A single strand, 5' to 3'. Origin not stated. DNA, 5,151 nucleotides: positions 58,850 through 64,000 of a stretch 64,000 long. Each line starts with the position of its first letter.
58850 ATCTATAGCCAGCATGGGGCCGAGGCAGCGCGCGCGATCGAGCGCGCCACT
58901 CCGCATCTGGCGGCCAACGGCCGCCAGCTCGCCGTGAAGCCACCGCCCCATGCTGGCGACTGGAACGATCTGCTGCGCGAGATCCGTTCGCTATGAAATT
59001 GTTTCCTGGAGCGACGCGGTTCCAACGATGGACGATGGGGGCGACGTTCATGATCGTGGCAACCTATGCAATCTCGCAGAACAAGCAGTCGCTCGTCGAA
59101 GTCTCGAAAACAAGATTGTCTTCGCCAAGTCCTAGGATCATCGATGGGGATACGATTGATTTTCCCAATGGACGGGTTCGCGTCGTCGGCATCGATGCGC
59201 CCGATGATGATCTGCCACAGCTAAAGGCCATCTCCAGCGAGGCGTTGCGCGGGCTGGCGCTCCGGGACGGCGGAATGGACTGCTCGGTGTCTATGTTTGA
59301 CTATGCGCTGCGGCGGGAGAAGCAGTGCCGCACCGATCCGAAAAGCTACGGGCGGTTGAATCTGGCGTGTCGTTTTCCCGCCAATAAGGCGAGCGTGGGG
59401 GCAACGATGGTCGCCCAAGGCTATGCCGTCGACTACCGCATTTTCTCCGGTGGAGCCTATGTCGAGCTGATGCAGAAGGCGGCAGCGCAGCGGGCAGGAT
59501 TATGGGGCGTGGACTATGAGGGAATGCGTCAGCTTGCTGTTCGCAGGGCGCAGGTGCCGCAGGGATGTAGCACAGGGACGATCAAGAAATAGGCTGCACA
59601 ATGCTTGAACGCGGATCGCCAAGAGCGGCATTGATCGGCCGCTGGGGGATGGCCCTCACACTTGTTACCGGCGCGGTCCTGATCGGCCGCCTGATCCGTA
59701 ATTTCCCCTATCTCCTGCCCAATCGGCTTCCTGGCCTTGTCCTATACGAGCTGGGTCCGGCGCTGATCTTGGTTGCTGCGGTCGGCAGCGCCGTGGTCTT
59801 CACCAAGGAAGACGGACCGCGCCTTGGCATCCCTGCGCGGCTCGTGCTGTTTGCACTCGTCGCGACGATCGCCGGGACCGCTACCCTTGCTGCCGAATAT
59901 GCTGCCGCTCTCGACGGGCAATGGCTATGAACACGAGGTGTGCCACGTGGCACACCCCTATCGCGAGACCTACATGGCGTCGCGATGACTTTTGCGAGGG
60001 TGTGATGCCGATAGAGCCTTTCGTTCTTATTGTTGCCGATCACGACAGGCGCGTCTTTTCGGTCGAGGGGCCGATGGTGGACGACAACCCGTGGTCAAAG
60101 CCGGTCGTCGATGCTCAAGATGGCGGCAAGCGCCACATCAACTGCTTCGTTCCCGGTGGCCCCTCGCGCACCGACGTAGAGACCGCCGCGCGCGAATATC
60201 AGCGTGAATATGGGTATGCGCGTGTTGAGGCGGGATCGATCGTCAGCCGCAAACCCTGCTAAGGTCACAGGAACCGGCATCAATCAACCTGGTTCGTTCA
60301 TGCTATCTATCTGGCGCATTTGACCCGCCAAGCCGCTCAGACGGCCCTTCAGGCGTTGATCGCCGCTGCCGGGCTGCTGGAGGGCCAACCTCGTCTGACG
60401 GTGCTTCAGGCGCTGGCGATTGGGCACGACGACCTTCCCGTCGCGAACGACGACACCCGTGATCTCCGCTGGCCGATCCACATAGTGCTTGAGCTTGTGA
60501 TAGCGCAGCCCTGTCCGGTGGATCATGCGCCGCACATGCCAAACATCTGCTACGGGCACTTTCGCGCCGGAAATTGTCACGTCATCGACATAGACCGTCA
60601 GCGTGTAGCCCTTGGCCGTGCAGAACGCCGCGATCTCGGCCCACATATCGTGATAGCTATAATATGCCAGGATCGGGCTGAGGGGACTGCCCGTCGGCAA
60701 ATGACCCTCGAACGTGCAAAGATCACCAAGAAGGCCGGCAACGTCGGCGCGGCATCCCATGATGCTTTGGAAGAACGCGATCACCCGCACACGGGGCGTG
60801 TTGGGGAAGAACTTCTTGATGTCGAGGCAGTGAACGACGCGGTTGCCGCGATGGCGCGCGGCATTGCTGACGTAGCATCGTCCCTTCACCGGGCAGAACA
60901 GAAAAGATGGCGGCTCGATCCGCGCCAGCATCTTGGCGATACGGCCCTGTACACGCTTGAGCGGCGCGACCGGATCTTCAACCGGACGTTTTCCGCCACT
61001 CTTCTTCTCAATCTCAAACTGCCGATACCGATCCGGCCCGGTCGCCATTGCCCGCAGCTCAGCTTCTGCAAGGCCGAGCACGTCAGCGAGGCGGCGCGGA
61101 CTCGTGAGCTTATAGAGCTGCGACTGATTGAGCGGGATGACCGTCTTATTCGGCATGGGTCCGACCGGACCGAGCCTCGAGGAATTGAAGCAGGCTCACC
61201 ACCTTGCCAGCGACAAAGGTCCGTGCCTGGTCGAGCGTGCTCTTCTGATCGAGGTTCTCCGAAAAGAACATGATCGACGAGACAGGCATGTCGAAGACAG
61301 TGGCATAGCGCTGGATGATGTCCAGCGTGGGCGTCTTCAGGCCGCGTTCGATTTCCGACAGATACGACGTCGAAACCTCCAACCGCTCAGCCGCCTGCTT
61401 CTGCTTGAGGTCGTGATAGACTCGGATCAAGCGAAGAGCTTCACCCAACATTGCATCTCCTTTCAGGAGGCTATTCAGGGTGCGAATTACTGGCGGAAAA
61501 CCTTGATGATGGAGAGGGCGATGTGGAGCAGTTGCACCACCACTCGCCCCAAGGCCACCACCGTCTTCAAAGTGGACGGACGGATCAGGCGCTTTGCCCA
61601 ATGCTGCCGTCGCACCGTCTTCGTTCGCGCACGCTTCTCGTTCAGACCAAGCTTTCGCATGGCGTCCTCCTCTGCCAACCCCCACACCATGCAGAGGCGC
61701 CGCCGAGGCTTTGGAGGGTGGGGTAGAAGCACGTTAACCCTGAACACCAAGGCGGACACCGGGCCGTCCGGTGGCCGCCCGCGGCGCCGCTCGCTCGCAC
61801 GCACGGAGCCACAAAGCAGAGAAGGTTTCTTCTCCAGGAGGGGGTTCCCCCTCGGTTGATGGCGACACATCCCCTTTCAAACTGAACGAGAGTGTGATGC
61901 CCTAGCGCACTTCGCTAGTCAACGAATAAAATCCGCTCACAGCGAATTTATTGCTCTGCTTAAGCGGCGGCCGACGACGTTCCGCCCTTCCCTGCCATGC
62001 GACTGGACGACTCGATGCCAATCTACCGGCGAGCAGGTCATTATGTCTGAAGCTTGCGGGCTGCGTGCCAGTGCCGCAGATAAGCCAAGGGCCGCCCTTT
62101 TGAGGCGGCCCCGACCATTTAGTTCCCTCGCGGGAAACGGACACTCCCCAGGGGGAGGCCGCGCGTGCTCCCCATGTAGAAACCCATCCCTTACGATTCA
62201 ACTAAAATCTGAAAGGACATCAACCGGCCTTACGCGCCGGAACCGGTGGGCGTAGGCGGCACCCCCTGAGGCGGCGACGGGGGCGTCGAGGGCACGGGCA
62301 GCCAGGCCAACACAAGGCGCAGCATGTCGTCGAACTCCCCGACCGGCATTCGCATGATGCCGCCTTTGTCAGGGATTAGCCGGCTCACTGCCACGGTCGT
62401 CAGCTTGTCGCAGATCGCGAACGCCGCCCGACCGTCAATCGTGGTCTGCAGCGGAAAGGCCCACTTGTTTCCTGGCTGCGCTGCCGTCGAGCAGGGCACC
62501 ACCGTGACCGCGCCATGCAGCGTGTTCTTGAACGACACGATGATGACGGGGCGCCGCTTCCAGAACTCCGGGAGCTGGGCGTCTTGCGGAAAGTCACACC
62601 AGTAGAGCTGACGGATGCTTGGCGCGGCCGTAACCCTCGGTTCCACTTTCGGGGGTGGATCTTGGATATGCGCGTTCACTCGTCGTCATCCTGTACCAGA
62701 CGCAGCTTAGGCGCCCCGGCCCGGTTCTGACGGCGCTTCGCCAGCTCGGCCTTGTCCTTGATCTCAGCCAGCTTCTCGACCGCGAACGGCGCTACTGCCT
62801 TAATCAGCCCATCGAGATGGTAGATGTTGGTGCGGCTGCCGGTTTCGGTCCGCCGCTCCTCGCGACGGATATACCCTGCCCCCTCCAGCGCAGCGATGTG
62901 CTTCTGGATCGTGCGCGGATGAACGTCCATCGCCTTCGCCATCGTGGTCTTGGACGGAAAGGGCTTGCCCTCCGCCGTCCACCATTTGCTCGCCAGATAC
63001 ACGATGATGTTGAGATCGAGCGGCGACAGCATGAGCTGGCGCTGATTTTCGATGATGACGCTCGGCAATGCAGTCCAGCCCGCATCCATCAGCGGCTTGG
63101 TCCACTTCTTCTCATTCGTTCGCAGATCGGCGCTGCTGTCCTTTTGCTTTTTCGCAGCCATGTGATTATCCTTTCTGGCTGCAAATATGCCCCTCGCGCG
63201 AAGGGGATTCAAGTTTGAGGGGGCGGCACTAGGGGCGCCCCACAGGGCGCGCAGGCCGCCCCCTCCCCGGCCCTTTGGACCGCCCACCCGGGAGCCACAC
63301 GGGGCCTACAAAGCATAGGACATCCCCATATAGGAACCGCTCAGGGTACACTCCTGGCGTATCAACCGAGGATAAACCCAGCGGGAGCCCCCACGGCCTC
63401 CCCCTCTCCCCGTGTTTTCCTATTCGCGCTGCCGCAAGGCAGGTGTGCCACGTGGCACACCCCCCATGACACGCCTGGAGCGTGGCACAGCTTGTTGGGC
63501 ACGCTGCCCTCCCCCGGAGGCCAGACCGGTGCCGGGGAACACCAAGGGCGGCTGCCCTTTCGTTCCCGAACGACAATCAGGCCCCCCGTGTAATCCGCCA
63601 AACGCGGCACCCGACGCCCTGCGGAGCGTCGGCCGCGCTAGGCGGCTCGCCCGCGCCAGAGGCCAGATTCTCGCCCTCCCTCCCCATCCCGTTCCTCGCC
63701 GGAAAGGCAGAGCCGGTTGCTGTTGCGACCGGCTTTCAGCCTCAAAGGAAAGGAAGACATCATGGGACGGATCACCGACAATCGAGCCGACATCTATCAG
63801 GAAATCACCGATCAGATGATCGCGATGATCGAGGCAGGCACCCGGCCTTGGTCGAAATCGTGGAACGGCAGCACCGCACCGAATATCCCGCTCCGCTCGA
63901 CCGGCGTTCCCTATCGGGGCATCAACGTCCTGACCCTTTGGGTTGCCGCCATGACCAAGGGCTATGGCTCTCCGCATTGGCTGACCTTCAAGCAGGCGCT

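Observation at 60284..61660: Compact three-gene reverse-transcriptase module (small TM-like protein, XRE HTH, retron-type RT) with no known retron effector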

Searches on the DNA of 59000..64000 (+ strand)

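Call 6: search_rna_families(source=window, start=59000, end=64000, threshold=evalue, max_evalue=10, show_alignments=3)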
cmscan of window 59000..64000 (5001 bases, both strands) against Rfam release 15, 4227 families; matches with E-value up to 10: 6.
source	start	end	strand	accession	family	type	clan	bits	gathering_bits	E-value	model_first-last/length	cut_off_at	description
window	63683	63735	+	RF00630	P26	Gene;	-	27.3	36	0.012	1-66/66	no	Pseudomonas sRNA P26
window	59792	59812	+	RF01111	SBWMV2_UPD-PKk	Cis-reg;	-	22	35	0.85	1-21/21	no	Pseudoknot of upstream pseudoknot domain (UPD) of the 3'UTR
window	59812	59845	+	RF03782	mir-3661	Gene; miRNA;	-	20.1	77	1.8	26-59/84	no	mir-3661 microRNA precursor family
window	60322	60390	-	RF02564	naRNA4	Gene; sRNA;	-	17.9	59.5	8.8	1-77/77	no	Nucleoid-associated noncoding RNA 4 (CssrE)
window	62997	63047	+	RF01136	sR28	Gene; snRNA; snoRNA; CD-box;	-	16.4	39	0.61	1-55/55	no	Small nucleolar RNA sR28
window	63035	63093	+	RF01121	sR38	Gene; snRNA; snoRNA; CD-box;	-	14.3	50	6.7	1-59/59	no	Small nucleolar RNA sR38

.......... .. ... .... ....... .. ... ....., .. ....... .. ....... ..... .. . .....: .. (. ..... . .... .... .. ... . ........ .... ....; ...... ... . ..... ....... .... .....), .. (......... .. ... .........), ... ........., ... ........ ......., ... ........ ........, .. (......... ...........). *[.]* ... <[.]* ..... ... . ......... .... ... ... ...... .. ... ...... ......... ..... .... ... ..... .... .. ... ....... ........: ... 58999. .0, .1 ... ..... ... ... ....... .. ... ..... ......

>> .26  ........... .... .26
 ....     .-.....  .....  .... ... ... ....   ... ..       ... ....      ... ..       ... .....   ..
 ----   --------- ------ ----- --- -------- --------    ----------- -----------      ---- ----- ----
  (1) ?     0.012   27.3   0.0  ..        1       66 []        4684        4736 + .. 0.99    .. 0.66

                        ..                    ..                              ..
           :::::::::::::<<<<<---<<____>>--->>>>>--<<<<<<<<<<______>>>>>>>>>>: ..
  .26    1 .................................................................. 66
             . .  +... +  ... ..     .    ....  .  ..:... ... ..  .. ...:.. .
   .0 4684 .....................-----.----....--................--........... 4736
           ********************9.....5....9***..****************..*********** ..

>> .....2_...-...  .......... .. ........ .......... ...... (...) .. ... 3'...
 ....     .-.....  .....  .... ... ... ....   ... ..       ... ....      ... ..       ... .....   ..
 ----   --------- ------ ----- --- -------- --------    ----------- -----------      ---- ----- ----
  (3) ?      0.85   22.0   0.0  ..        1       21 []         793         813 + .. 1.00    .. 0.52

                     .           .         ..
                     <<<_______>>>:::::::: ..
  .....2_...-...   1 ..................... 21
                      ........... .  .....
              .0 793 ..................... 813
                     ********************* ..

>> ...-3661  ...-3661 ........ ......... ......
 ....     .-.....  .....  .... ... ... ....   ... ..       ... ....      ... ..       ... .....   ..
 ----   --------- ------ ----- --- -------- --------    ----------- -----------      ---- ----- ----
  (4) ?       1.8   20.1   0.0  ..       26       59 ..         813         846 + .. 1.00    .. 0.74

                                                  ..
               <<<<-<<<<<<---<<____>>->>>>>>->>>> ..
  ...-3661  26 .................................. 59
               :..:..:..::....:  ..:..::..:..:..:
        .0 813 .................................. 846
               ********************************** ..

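Call 16: search_dna_similar(query=window:59600-62300:+, collection=plasmids, mode=near, max_rows=15)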
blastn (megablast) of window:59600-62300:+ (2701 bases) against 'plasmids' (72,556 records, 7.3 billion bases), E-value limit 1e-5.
Records with a match: 2; places in all: 2; records where one place covers at least 80% of the query: 1.
Best place of each record, by identity: >=99% 1; 80-90% 1.
By first word of the organism name: Sphingobium 2.
By predicted mobility (MOB-suite, as given by PLSDB): mobilizable 2.
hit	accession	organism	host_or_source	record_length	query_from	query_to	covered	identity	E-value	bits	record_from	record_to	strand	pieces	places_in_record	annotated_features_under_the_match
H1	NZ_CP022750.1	Sphingobium xenophagum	cell culture,electronic ...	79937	1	2701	100%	99.7%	0e+0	4950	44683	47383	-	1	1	reverse transcriptase family protein | helix-turn-helix transcriptional regulator | hypothetical protein (x3) | type II toxin-antitoxin system PemK/MazF family toxin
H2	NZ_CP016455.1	Sphingobium sp. RAC03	Microbial isolate,Algal phycosphere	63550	2477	2581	4%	87.7%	7e-24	121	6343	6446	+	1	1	none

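Call 18: get_annotated_region(hit=H1, flank=12000)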
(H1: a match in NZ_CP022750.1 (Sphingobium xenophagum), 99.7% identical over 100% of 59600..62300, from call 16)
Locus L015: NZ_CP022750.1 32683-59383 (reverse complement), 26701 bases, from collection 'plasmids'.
description: Sphingobium xenophagum strain C1 plasmid p4, complete sequence
organism: Sphingobium xenophagum (NCBI taxid 121428)
taxonomy: Bacteria; Pseudomonadota; Alphaproteobacteria; Sphingomonadales; Sphingomonadaceae; Sphingobium; Sphingobium xenophagum
host: -; source: cell culture,electronic waste-contaminated sediment; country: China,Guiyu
typing (MOB-suite, as given by PLSDB): mobilizable; relaxase MOBP
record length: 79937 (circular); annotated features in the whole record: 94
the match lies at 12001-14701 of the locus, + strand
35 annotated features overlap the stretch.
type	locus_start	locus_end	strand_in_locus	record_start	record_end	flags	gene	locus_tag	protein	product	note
CDS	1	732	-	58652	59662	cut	virB11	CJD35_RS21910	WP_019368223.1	P-type DNA transfer ATPase VirB11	GO:0044097 - secretion by the type IV secretion system [Evidence IEA]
CDS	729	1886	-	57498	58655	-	virB10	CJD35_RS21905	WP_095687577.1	type IV secretion system protein VirB10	-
CDS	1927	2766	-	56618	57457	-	-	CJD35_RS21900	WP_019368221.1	TrbG/VirB9 family P-type conjugative transfer protein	-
CDS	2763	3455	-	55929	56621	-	-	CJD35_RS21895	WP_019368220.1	VirB8/TrbF family protein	-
CDS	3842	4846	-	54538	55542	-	-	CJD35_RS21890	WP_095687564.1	type IV secretion system protein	-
CDS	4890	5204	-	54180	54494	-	-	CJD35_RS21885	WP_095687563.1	hypothetical protein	-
CDS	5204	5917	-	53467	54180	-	-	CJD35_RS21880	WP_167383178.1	type IV secretion system protein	-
CDS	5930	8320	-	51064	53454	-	-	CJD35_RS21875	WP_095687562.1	VirB4 family type IV secretion/conjugal transfer ATPase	-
CDS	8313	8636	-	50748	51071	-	-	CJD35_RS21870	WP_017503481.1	VirB3 family type IV secretion system protein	-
CDS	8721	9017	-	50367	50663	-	-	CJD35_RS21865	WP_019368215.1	TrbC/VirB2 family protein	-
CDS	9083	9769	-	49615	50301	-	-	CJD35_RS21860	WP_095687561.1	lytic transglycosylase domain-containing protein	-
CDS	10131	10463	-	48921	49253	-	-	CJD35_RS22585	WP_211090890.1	hypothetical protein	-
CDS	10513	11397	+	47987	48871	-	-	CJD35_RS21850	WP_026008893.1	toprim domain-containing protein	-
CDS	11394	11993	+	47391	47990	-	-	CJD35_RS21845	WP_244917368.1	thermonuclease family protein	-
CDS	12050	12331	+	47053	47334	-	-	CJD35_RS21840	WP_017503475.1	hypothetical protein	-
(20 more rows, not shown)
